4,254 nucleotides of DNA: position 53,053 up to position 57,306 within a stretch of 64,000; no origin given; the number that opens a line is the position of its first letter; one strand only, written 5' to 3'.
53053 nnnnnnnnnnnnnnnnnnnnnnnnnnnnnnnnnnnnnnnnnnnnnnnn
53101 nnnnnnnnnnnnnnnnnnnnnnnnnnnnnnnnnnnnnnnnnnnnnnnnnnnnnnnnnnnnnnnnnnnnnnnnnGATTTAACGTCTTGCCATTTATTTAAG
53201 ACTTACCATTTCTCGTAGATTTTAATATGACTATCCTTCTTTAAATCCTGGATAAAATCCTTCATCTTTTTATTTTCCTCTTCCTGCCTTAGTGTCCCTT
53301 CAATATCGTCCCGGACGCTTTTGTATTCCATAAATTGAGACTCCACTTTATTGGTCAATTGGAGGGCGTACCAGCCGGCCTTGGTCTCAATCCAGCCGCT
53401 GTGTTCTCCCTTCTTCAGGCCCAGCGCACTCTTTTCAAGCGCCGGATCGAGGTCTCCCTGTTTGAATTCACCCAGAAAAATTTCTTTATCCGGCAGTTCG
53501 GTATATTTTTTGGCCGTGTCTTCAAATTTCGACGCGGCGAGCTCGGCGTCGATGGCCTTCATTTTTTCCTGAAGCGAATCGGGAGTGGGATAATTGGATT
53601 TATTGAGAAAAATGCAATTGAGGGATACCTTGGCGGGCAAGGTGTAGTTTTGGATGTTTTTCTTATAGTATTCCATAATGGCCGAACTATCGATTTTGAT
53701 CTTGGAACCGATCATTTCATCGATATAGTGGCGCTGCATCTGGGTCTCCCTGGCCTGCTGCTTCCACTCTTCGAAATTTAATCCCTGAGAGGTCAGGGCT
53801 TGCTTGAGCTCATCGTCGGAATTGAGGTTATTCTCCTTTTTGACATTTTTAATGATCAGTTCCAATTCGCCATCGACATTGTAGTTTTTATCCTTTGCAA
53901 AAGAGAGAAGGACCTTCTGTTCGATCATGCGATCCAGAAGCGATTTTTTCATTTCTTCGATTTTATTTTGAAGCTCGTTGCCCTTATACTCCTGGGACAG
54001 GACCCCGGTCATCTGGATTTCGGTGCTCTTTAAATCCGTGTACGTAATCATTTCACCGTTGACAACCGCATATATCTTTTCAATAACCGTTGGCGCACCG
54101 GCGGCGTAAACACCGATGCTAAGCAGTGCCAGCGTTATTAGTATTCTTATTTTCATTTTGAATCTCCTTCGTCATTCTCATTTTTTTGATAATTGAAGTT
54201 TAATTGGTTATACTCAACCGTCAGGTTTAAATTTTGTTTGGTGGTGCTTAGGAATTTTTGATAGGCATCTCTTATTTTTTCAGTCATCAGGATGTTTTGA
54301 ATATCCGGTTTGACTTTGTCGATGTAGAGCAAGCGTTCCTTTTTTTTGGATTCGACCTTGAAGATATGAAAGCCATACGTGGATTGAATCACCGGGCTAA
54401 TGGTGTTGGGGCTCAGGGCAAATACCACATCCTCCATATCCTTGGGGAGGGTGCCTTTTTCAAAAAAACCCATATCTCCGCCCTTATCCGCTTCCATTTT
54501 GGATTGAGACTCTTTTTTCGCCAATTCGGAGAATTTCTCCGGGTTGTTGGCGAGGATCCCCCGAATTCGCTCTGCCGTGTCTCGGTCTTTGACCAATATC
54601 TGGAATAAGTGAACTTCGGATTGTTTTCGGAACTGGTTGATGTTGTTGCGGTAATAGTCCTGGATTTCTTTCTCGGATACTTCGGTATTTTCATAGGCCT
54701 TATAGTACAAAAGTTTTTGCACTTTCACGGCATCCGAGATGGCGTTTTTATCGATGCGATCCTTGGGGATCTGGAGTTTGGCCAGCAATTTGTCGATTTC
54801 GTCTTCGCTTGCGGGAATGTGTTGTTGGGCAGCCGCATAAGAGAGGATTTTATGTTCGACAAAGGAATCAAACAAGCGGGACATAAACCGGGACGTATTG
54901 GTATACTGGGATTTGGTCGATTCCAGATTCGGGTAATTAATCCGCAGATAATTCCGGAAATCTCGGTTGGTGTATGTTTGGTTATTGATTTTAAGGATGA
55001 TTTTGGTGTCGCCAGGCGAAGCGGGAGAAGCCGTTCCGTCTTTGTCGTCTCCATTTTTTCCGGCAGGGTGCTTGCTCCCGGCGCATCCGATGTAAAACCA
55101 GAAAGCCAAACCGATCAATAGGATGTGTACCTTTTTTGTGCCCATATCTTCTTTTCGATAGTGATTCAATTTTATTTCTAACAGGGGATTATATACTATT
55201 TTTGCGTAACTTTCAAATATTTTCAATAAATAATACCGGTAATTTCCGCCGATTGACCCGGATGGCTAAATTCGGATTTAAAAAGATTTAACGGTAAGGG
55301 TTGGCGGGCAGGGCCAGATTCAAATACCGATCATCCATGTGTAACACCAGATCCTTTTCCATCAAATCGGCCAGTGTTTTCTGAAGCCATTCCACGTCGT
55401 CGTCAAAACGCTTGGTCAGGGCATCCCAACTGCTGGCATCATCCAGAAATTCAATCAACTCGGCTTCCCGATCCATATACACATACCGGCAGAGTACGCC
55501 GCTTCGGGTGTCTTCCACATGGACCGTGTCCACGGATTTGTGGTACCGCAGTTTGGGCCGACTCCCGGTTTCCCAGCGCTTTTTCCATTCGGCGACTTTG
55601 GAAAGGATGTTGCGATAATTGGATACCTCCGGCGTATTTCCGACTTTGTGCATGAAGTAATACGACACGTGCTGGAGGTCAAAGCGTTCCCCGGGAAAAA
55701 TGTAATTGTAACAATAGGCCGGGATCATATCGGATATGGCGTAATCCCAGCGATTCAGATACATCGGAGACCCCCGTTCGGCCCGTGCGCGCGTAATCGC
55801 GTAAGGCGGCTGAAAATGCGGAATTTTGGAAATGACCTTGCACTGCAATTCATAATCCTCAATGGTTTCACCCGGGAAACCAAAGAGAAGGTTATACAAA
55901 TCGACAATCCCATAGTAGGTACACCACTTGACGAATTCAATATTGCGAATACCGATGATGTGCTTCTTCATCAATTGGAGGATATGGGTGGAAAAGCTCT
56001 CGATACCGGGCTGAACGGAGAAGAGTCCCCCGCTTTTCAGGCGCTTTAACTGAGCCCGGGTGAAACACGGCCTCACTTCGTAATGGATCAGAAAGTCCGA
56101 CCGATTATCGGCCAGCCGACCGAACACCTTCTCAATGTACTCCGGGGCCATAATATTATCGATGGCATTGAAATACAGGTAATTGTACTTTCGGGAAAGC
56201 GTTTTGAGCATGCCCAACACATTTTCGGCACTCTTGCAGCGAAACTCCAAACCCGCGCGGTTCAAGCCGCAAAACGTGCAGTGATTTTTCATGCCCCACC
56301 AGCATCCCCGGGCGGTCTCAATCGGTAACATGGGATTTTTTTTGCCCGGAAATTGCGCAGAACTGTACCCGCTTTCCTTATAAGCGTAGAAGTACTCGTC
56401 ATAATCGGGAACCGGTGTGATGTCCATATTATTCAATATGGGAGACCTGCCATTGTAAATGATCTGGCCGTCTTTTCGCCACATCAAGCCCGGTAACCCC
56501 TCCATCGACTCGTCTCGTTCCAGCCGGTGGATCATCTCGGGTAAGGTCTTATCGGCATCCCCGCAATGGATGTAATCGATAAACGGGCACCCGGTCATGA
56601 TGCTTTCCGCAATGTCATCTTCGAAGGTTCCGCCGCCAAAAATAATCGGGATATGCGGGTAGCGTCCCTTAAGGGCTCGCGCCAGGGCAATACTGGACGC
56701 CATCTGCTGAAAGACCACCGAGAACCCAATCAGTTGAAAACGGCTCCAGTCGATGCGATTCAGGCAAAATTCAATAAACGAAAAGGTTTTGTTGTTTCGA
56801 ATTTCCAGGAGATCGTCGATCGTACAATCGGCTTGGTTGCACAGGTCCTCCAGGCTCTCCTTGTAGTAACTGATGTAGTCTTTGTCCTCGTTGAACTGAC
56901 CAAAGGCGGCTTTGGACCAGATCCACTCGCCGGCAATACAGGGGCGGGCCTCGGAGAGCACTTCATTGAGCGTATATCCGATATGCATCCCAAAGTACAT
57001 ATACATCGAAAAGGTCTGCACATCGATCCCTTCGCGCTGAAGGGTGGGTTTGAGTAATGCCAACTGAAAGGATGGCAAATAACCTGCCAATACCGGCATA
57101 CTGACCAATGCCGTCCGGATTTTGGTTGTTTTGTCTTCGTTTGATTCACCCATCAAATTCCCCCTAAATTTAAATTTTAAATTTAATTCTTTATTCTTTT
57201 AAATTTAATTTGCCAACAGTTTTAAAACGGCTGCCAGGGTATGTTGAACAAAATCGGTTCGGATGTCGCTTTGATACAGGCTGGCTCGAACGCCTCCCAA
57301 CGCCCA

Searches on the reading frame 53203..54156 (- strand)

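Call 3: search_protein_families(library=pfam, proteins=[window:53203-54156:-], max_evalue=0.01)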
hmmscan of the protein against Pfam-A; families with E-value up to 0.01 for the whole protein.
window:53203-54156:- (317 aa): 7 families
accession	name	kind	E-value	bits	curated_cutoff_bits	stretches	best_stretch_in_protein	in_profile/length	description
PF13145.12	Rotamase_2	-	1.2e-12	49.1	27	1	156-283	2-121/121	PPIC-type PPIASE domain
PF09312.16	SurA_N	-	8.4e-11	42.5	30.8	1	25-137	1-110/118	SurA N-terminal domain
PF13624.11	SurA_N_3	-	9.9e-10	38.9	27.2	1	5-142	19-159/162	SurA-like N-terminal domain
PF00639.27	Rotamase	-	1.4e-06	29.6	21.7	1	194-268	17-96/97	PPIC-type PPIASE domain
PF13623.11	SurA_N_2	-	1.7e-06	28.4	28.5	1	13-104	22-121/145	SurA-like N-terminal domain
PF18964.5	DUF5704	-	0.00017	21.8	25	1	93-211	30-143/185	Family of unknown function (DUF5704)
PF13616.12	Rotamase_3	-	0.0018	19.3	22.5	1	171-270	10-115/116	PPIC-type PPIASE domain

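Call 4: search_protein_families(library=ncbifam, proteins=[window:53203-54156:-], max_evalue=0.01)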
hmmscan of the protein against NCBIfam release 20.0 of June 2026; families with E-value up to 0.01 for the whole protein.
window:53203-54156:- (317 aa): 6 families
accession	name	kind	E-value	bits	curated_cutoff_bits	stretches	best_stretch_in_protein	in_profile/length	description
NF000809.0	PRK00059.1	equivalog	9.5e-29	100.8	303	1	27-316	36-333/336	peptidylprolyl isomerase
NF008038.0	PRK10770.1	equivalog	4.7e-16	58.6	394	2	9-202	9-199/431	peptidylprolyl isomerase SurA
TIGR02933.1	nifM_nitrog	equivalog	1.7e-10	41.2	168.2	1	76-301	35-251/256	nitrogen fixation protein NifM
NF002827.0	PRK03002.1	equivalog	3.6e-06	26.2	343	1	200-313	151-268/285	peptidylprolyl isomerase PrsA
NF008054.0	PRK10788.1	equivalog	2.2e-05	23.4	493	1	147-293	241-381/626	peptidylprolyl isomerase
NF011969.0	PRK15441.1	equivalog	0.005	17.2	127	0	208-266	28-88/93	peptidylprolyl isomerase PpiC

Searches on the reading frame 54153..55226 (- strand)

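Call 3: search_protein_families(library=pfam, proteins=[window:54153-55226:-], max_evalue=0.01)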
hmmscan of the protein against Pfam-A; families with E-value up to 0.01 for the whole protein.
window:54153-55226:- (357 aa): 5 families
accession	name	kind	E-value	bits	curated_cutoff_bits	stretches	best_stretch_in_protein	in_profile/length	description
PF13145.12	Rotamase_2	-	6.9e-20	72.5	27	1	183-307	1-121/121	PPIC-type PPIASE domain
PF00639.27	Rotamase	-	1.4e-19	71.3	21.7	1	216-292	20-96/97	PPIC-type PPIASE domain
PF13616.12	Rotamase_3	-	1.3e-15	58.4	22.5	1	224-294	46-115/116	PPIC-type PPIASE domain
PF13624.11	SurA_N_3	-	2.4e-06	27.9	27.2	1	32-161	15-132/162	SurA-like N-terminal domain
PF13623.11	SurA_N_2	-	0.0016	18.8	28.5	0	73-153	39-122/145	SurA-like N-terminal domain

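Call 4: search_protein_families(library=ncbifam, proteins=[window:54153-55226:-], max_evalue=0.01)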
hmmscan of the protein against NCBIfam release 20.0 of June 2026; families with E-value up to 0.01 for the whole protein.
window:54153-55226:- (357 aa): 9 families
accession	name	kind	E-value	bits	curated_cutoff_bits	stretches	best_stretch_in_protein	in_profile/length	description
NF000809.0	PRK00059.1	equivalog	4.9e-27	95.2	303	1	139-340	132-333/336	peptidylprolyl isomerase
NF002827.0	PRK03002.1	equivalog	1.3e-19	70.3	343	1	171-342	113-273/285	peptidylprolyl isomerase PrsA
NF002846.0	PRK03095.1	equivalog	1.4e-19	70.7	361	1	155-321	94-247/287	peptidylprolyl isomerase PrsA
NF008054.0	PRK10788.1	equivalog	1.6e-18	66.8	493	1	176-324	242-388/626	peptidylprolyl isomerase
NF002824.0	PRK02998.1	subfamily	4e-18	65.8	360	1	172-330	112-257/283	peptidylprolyl isomerase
TIGR02933.1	nifM_nitrog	equivalog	1.2e-14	54.8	168.2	1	122-324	36-249/256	nitrogen fixation protein NifM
NF011969.0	PRK15441.1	equivalog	1.7e-06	28.3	127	1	208-292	8-90/93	peptidylprolyl isomerase PpiC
NF008038.0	PRK10770.1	equivalog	2.6e-05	23.2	394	1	226-296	315-385/431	peptidylprolyl isomerase SurA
TIGR04142.1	PCisTranLspir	hypoth_equivalog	0.0022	17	250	0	287-337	248-295/316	putative peptidyl-prolyl cis-trans isomerase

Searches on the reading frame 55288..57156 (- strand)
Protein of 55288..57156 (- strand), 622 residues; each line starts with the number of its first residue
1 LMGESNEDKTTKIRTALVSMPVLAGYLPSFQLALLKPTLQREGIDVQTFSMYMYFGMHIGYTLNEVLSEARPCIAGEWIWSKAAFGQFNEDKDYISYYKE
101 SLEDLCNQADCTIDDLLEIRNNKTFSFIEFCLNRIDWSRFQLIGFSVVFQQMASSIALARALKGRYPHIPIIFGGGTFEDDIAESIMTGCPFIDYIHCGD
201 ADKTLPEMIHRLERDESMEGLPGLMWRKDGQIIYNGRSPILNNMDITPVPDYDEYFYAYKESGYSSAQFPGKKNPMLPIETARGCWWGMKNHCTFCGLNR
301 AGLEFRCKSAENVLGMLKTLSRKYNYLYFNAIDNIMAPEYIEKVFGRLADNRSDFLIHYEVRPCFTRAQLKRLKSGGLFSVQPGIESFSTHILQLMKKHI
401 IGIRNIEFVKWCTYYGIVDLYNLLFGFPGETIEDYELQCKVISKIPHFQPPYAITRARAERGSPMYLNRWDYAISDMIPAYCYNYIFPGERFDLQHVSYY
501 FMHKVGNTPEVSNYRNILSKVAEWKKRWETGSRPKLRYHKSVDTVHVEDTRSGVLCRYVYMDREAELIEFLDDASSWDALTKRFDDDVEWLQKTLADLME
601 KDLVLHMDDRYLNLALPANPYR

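Call 3: search_protein_families(library=pfam, proteins=[window:55288-57156:-], max_evalue=0.01)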
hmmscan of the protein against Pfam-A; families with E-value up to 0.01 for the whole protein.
window:55288-57156:- (622 aa): 2 families
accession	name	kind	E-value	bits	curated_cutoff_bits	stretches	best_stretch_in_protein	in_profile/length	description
PF04055.27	Radical_SAM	-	8.4e-11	42.8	29.5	1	280-436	2-160/166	Radical SAM superfamily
PF02310.24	B12-binding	-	3.7e-07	30.4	32.1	1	131-207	43-119/121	B12 binding domain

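Call 4: search_protein_families(library=ncbifam, proteins=[window:55288-57156:-], max_evalue=0.01)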
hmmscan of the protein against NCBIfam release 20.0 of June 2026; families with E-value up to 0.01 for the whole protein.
window:55288-57156:- (622 aa): 14 families
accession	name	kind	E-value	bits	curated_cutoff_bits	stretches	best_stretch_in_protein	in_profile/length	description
TIGR03975.1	rSAM_ocin_1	subfamily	2.5e-154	515.1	281.85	1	16-616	2-606/606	RiPP maturation radical SAM C-methyltransferase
NF050148.1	rSAM_ApyD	equivalog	1.6e-20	73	750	1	140-439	75-360/645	RiPP biosynthesis radical SAM protein ApyD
TIGR03471.1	HpnJ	equivalog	4e-17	62.3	577.6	1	150-434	79-354/472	hopanoid biosynthesis associated radical SAM protein HpnJ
TIGR04190.1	B12_SAM_Ta0216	equivalog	1.9e-13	49.9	500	1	154-421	95-371/554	TIGR04190 family B12-binding domain/radical SAM domain protein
TIGR04013.1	B12_SAM_MJ_1487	hypoth_equivalog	7.3e-13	48.1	251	1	135-445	38-333/382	TIGR04013 family B12-binding domain/radical SAM domain-containing protein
NF038361.1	rSAM_Sden_1168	equivalog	9.1e-13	47.6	575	1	133-447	134-453/560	Sden_1168 family B12-binding radical SAM P-methyltransferase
TIGR04014.1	B12_SAM_MJ_0865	equivalog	2.3e-11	43.1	360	2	384-442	275-333/434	methyl-coenzyme M reductase glutamine C-methyltransferase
TIGR02026.1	BchE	equivalog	2.8e-11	43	481.35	1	157-434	81-354/497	magnesium-protoporphyrin IX monomethyl ester anaerobic oxidative cyclase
TIGR04385.1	B12_rSAM_cofa1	equivalog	9.7e-11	41.5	450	1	162-445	93-364/438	B12 lower ligand biosynthesis radical SAM protein BzaD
TIGR04072.2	rSAM_ladder_B12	equivalog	8.6e-09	34.5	360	1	269-435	173-339/443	lipid biosynthesis B12-binding/radical SAM protein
NF033712.0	B12_rSAM_KedN5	subfamily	2.5e-08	32.6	700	1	141-296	64-211/624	KedN5 family methylcobalamin-dependent radical SAM C-methyltransferase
TIGR04479.1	bcpD_PhpK_rSAM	subfamily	7.1e-07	28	600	1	195-473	174-435/504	PhpK family radical SAM P-methyltransferase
TIGR04367.1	HpnR_B12_rSAM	equivalog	8.7e-07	27.8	650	1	133-320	54-227/490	hopanoid C-3 methylase HpnR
TIGR04295.1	B12_rSAM_oligo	hypoth_equivalog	1.2e-05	24.2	400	1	198-398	129-314/422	TIGR04295 family B12-binding domain-containing radical SAM protein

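Call 43: search_solved_structures(query=window:55288-57156:-, max_evalue=0.01)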
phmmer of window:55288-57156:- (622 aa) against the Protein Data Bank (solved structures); distinct sequences matched with E-value up to 0.01: 0.

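Call 80: find_related_loci(query=A3, collection=metagenome_contigs, flank=6000)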
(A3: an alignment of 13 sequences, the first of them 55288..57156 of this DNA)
Query A3 (622 aa) in metagenome_contigs; peptide patterns used: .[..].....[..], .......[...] (x = any residue, [..] = any of these).
600 stretches matched a pattern (row limit reached: there are more); 404 encode a relative of the query (tblastn E <= 1e-3); the best 80 are kept; 80 distinct loci.
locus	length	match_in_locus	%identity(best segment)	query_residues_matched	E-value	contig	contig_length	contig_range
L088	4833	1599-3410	57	15-621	0e+0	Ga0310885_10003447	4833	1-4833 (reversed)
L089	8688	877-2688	57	15-621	0e+0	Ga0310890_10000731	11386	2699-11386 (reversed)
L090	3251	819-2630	57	15-621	0e+0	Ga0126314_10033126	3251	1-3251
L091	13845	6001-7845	56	5-621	0e+0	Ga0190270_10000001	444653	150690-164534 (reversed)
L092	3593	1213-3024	57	15-621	0e+0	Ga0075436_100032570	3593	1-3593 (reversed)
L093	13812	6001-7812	56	15-621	0e+0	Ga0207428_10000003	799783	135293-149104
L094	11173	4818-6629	57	15-621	0e+0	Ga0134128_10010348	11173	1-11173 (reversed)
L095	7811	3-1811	57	16-621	0e+0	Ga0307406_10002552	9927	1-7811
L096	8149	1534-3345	57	15-621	0e+0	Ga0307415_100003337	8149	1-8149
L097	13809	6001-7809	56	15-620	0e+0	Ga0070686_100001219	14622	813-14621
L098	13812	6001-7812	56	15-621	0e+0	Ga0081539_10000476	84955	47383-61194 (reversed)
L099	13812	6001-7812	57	15-621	0e+0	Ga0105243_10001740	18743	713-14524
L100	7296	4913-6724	56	15-621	0e+0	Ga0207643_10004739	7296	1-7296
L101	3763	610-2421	57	15-621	0e+0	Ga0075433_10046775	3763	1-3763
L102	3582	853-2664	56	15-621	0e+0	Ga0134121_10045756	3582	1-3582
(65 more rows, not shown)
